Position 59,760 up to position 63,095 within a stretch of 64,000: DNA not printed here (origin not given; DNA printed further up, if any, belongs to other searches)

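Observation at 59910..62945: Pmp-repeat autotransporter with an in-frame G8 slipped-strand tract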

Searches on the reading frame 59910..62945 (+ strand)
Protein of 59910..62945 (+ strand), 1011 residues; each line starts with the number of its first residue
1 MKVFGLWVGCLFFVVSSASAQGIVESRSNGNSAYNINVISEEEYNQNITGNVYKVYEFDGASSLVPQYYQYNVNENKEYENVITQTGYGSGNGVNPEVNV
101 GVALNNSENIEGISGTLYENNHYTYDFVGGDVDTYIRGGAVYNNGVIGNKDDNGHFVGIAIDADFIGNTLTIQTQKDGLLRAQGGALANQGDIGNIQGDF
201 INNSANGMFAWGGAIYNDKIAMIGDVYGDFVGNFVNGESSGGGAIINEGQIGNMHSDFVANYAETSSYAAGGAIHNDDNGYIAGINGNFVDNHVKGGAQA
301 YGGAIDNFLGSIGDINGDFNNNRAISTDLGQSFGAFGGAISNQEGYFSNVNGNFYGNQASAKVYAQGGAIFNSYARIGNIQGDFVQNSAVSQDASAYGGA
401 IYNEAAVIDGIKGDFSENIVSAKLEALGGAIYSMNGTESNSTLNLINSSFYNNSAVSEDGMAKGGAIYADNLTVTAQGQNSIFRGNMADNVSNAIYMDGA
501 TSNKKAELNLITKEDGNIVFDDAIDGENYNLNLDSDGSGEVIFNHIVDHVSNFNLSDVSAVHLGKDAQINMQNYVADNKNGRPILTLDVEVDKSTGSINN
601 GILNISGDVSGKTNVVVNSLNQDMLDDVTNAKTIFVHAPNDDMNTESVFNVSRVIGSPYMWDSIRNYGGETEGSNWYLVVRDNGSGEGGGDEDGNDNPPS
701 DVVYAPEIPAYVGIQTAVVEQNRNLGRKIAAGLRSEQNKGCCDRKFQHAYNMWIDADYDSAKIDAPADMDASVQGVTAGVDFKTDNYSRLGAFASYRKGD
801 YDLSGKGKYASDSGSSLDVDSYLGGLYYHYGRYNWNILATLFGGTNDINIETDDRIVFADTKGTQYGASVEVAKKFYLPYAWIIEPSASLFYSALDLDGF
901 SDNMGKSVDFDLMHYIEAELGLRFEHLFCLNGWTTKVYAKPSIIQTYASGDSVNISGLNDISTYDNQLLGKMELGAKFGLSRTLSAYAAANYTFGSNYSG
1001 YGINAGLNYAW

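Call 3: search_protein_families(library=pfam, proteins=[window:59910-62945:+], max_evalue=0.01)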
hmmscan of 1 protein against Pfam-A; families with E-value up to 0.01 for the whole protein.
window:59910-62945:+ (1011 aa): 1 family
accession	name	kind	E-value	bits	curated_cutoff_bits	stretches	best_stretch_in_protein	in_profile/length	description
PF03797.25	Autotransporter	-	2.7e-31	109.7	26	1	753-990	2-254/255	Autotransporter beta-domain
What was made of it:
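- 62166..62942 (+): Autotransporter beta-barrel translocator domain, ending ...GLNYAW. PF03797 at aa 753-990, E 2.7e-31 (call 3).
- On Type Va (classical) autotransporter: PF03797 E 2.7e-31, 109.7 bits against a cutoff of 26 (call 3).
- Checked: Barrel: Pfam Autotransporter PF03797 at aa 753-990, E 2.7e-31 (call 3).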

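Call 4: search_protein_families(library=ncbifam, proteins=[window:59910-62945:+], max_evalue=0.01)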
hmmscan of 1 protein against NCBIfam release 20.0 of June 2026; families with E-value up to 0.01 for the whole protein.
window:59910-62945:+ (1011 aa): 1 family
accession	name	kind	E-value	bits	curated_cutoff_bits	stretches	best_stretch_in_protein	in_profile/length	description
TIGR01414.1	autotrans_barl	domain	7e-28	97.8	16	1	602-1011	35-432/432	autotransporter outer membrane beta-barrel domain-containing protein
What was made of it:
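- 59910..62945 (+): CDS of a 1011-aa Pmp-like type Va autotransporter (stop codon included). Pfam and NCBIfam autotransporter hits (calls 3, 4).
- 62166..62942 (+): TIGR01414, E 7e-28 (call 4).
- On Type Va (classical) autotransporter: TIGR01414 97.8 bits against a cutoff of 16 (call 4).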

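Call 6: search_protein_families(library=pfam, proteins=[window:59910-62945:+], max_evalue=10)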
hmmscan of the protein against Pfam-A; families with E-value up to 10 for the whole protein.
window:59910-62945:+ (1011 aa): 2 families
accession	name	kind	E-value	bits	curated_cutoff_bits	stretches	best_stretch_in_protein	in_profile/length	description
PF03797.25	Autotransporter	-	2.7e-31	109.7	26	1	753-990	2-254/255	Autotransporter beta-domain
PF02415.23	Chlam_PMP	-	0.02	15.6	20.6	4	447-469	1-18/19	Chlamydia polymorphic membrane protein (Chlamydia_PMP) repeat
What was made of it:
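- On Chlamydial Pmp family: PF02415 scores 15.6 bits on the full protein against a cutoff of 20.6 (call 6).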

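Call 8: find_homologous_proteins(query=window:59910-62945:+, max_evalue=0.00001)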
Query window:59910-62945:+ (1011 aa): 1198 proteins with E <= 0.00001 among 8000 candidates; the best 120 are listed.
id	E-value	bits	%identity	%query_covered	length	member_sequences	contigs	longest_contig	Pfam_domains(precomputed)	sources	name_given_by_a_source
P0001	0.0e+0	2239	100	100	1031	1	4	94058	PF03797.26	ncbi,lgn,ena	-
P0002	0.0e+0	1782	79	100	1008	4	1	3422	PF03797.26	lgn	-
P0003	0.0e+0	1731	76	100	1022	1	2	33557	PF03797.26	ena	-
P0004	0.0e+0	1713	76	100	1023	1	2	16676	PF03797.26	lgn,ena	-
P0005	0.0e+0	1671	74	100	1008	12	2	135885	PF02415.24,PF03797.26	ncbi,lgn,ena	-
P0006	0.0e+0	1535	69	100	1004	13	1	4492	PF03797.26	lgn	-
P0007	0.0e+0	1322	59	99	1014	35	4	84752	PF03797.26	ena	-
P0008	0.0e+0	1272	58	100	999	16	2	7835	PF03797.26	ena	-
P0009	0.0e+0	1018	50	100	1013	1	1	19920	PF03797.26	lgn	-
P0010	8.2e-287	973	45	84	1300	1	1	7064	PF03797.26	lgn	-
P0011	3.1e-278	944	48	99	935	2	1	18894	PF03797.26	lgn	-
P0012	7.7e-271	920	45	98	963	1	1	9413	PF03797.26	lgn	-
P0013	1.1e-265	903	44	100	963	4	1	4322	PF03797.26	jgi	-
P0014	2.9e-263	895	47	100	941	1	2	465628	PF03797.26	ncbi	-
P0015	2.5e-261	888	46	97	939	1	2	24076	PF03797.26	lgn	-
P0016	5.3e-259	881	46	97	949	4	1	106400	PF03797.26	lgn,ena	-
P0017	1.1e-250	853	43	100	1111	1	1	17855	PF03797.26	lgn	-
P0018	1.8e-236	806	44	99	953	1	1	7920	PF03797.26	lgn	-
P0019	7.5e-201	688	54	61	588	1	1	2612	PF03797.26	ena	-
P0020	1.1e-196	674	40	88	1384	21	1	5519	PF03797.26,PF21785.4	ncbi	-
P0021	4.1e-194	666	38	88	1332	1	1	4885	PF03797.26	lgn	-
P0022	3.4e-187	643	41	87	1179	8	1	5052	PF03797.26,PF21785.4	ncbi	-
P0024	2.3e-183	630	43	90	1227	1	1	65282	PF03797.26,PF21785.4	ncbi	-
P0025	2.2e-182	627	39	97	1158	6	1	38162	PF03797.26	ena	-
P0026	2.8e-173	597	42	89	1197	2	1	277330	PF02415.24,PF03797.26,PF21785.4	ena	-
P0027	1.8e-172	594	43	87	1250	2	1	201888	PF02415.24,PF03797.26,PF21785.4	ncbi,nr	ncbi:MAG: autotransporter outer membrane beta-barrel domain-containing protein [Azospirillum sp.]|nr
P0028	3.5e-170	587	43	84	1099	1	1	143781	PF13505.13,PF03797.26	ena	-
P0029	1.9e-168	581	39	91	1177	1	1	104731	PF03797.26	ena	-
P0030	2.1e-168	581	40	86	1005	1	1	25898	PF03797.26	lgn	-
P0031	1.1e-165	572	41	84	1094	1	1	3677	PF03797.26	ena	-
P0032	2.3e-165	571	44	78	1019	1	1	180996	PF13505.13,PF03797.26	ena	-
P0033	5.0e-165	569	42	88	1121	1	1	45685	PF03797.26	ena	-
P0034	9.0e-161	555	41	82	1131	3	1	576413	PF03797.26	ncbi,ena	-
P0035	1.0e-160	555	41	82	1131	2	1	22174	PF03797.26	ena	-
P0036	1.2e-160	555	38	87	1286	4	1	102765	PF03797.26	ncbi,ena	-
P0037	1.7e-157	545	40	89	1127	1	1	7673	PF02415.24,PF03797.26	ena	-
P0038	4.4e-156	540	39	84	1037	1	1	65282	PF13505.13,PF03797.26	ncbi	-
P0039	8.5e-154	532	36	57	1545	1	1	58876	PF03797.26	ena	-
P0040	7.5e-153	529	39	79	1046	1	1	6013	PF02415.24,PF03797.26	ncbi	-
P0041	5.3e-151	523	37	85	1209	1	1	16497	PF03797.26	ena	-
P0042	5.4e-150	520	39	84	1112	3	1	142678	PF03797.26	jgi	-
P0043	9.1e-150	519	37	82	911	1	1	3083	PF03797.26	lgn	-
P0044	4.4e-149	517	34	90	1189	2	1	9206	PF03797.26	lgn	-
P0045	2.5e-148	514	39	83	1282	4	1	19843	PF02415.24,PF03797.26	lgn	-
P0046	1.8e-147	511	33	86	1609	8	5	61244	PF03797.26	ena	-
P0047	4.9e-147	510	37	86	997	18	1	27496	PF03797.26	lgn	-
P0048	9.6e-147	509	38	73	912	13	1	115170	PF03797.26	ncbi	-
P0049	3.4e-146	507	39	83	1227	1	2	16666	PF02415.24,PF03797.26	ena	-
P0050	9.1e-146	506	39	83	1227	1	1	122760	PF02415.24,PF03797.26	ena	-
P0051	3.1e-145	504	38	82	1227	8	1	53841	PF02415.24,PF03797.26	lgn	-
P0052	4.9e-145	503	39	83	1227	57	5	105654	PF02415.24,PF03797.26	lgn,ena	-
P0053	2.2e-142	495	42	70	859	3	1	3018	PF02415.24,PF03797.26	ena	-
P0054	1.2e-140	489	40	80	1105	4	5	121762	PF03797.26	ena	-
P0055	1.2e-140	489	36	87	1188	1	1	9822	PF03797.26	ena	-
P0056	5.7e-140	487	37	90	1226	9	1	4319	PF03797.26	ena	-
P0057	1.1e-139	486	38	84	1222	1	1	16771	PF03797.26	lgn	-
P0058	2.6e-139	484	37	86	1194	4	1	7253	PF03797.26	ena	-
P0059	1.5e-138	482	37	90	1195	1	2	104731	PF03797.26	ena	-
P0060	4.1e-138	480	38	89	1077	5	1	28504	PF03797.26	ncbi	-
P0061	5.4e-138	480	36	87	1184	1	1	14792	PF03797.26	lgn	-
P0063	1.6e-137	478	36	87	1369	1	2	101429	PF03797.26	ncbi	-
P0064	2.3e-137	478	36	82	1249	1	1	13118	PF03797.26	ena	-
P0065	4.3e-137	477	37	86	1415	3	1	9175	PF02415.24,PF03797.26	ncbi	-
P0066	8.5e-136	473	35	87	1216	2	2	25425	PF03797.26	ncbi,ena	-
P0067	1.7e-135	472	34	43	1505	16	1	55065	PF03797.26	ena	-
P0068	2.8e-134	468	37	86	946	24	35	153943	PF02415.24,PF03797.26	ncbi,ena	-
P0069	2.3e-133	465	34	86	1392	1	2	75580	PF03797.26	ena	-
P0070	2.0e-131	458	35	90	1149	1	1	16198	PF03797.26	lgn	-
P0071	3.7e-131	457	38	91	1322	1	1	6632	PF02415.24,PF03797.26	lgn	-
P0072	6.9e-130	453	39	65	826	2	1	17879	PF02415.24,PF03797.26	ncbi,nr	ncbi:MAG: autotransporter outer membrane beta-barrel domain-containing protein [Alphaproteobacteria 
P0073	8.2e-129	450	32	89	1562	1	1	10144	PF03797.26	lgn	-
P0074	5.2e-128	447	32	56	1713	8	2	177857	PF03797.26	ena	-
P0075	4.4e-127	444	36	91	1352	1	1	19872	PF02415.24,PF03797.26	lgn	-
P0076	1.5e-125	439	38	76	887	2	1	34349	PF03797.26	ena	-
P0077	3.4e-122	428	37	77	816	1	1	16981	PF03797.26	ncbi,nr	ncbi:MAG: autotransporter outer membrane beta-barrel domain-containing protein, partial [Alphaproteo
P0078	4.8e-122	427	32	87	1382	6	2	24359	PF03797.26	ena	-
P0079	5.1e-121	424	34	90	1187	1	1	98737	PF02415.24,PF03797.26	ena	-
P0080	6.7e-121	423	38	82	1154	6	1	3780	PF02415.24,PF03797.26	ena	-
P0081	9.1e-121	423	35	85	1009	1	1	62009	PF03797.26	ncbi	-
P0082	6.6e-120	420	37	76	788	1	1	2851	PF02415.24,PF03797.26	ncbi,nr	ncbi:MAG: autotransporter domain-containing protein, partial [Alphaproteobacteria bacterium]|nr:auto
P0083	5.6e-118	414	38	31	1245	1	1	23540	PF03797.26,PF21785.4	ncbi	-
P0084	1.5e-117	412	34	89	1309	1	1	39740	PF03797.26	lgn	-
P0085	2.2e-117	412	36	50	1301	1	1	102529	PF03797.26,PF21785.4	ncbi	-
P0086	2.5e-117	412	35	90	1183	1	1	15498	PF13505.13,PF02415.24,PF03797.26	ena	-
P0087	5.8e-117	410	32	88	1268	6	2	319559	PF03797.26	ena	-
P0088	3.1e-115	405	39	70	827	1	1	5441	PF03797.26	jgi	-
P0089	5.9e-115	404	33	56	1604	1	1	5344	PF03797.26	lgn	-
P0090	3.1e-114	401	33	56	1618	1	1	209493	PF03797.26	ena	-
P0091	3.1e-114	401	34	82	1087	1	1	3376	PF03797.26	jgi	-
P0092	6.4e-113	397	37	57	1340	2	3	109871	PF03797.26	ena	-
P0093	1.7e-112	396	33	45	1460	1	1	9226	PF02415.24,PF03797.26,PF16168.12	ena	-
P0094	2.6e-112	395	35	42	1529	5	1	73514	PF03797.26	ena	-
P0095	6.2e-112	394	34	90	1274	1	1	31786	PF02415.24,PF03797.26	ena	-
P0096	1.8e-111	392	32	88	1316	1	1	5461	PF03797.26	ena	-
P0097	2.2e-111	392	34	79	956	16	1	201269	PF03797.26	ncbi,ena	-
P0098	2.3e-111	392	35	89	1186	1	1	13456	PF02415.24,PF03797.26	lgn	-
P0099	2.9e-111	392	36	57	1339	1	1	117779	PF03797.26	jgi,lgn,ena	-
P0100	3.6e-111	391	31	85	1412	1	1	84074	PF03797.26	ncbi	-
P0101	5.0e-111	391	35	79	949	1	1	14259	PF03797.26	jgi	-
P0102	6.3e-111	390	38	57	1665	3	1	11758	PF03797.26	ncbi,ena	-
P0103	3.2e-110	388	34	40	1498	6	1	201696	PF03797.26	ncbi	-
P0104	5.2e-110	387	33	86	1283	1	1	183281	PF03797.26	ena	-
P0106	1.2e-109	386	34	86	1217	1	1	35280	PF03797.26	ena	-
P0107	5.6e-109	384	37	75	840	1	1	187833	PF13505.13,PF03797.26,PF21785.4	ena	-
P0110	1.0e-106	376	28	86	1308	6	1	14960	PF03797.26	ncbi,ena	-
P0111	2.4e-106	375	32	88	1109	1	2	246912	PF03797.26,PF21785.4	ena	-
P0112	1.9e-105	372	31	88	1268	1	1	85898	PF02415.24,PF03797.26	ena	-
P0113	3.2e-105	372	33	54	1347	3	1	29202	PF02415.24,PF03797.26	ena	-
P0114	7.2e-105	370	33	86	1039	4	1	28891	PF03797.26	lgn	-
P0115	9.1e-105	370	31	84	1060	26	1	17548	PF03797.26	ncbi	-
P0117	1.7e-102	363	32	90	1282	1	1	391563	PF03797.26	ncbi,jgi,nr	ncbi:MAG: autotransporter outer membrane beta-barrel domain-containing protein [Lactobacillaceae bac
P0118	3.8e-102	361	32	81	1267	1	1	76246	PF03797.26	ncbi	-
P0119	3.0e-101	358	37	75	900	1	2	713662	PF03797.26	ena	-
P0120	6.6e-101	357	33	84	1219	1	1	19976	PF03797.26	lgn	-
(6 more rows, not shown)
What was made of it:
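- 59910..62945 (+): 1198 homologues with E<=1e-5 (call 8).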

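Call 9: find_encoding_contigs(protein=P0001, flank=3000, max_places=10)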
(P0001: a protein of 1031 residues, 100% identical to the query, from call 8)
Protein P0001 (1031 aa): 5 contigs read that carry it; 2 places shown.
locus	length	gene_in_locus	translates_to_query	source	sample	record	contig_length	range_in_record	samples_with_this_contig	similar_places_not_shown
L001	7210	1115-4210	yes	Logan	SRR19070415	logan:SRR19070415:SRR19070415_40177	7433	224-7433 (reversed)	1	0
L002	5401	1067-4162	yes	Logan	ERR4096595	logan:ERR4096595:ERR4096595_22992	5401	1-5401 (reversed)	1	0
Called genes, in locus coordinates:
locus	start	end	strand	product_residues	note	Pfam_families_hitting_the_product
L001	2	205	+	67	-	?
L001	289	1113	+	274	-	PF01966:HD (weak)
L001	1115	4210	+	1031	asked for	PF03797:Autotransporter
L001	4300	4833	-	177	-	PF02357:NusG, PF00467:KOW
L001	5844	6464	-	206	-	-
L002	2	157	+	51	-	?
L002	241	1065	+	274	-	PF01966:HD (weak)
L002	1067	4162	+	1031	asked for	PF03797:Autotransporter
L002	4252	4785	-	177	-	PF02357:NusG, PF00467:KOW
